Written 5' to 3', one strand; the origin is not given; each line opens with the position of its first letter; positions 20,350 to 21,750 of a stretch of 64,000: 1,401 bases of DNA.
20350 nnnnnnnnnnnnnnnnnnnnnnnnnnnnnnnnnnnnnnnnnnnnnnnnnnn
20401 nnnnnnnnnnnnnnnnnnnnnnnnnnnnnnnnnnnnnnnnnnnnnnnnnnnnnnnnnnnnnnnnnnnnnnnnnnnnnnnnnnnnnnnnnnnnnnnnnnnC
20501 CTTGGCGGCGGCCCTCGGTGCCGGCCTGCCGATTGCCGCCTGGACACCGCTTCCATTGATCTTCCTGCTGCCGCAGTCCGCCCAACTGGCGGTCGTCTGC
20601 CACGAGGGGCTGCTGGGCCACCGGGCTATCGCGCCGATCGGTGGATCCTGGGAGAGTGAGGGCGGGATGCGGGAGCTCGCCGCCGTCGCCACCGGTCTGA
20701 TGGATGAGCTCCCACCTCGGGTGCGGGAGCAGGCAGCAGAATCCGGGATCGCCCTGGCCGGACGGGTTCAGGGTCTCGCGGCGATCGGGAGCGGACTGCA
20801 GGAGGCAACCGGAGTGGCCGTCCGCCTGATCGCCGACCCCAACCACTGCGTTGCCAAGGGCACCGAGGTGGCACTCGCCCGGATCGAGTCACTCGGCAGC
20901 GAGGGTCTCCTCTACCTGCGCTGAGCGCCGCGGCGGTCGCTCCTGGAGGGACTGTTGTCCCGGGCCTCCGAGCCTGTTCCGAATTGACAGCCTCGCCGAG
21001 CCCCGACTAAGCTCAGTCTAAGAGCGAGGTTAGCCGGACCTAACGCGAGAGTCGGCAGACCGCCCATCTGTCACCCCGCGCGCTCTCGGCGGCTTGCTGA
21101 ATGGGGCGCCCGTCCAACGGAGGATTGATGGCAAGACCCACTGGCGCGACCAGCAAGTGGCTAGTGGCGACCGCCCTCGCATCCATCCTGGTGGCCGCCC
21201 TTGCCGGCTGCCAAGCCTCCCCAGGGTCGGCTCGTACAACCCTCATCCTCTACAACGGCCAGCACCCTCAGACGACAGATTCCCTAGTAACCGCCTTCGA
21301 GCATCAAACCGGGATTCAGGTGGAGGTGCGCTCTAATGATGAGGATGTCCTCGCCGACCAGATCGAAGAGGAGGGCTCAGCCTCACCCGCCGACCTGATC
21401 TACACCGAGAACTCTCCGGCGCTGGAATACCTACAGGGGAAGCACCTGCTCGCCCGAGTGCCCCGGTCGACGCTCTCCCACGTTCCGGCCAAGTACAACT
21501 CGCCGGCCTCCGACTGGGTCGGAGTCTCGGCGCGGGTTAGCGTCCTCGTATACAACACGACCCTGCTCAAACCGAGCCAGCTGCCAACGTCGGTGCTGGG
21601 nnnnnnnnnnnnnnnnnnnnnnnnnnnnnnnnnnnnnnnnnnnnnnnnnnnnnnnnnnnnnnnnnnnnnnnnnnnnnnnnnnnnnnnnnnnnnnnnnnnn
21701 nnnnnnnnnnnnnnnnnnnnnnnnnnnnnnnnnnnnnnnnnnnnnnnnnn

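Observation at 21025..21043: DtxR/IdeR-type iron box between a putative promoter and the Fe(III) ABC importer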

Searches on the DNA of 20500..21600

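Call 4: search_rna_families(source=window, start=20500, end=21600, threshold=evalue, max_evalue=10)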
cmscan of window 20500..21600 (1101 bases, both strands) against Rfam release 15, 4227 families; matches with E-value up to 10: 3.
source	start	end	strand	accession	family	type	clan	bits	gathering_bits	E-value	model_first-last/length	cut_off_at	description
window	21332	21359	+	RF01274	sR45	Gene; snRNA; snoRNA; CD-box;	-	16.8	40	0.87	1-55/55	no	Small nucleolar RNA sR45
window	20627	20684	+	RF01686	Acido-1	Gene; sRNA;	-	14.5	50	6.5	1-64/64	no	Acido-1 RNA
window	21332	21400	+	RF01152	sR1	Gene; snRNA; snoRNA; CD-box;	-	12.5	45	2.1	1-57/57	no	Small nucleolar RNA sR1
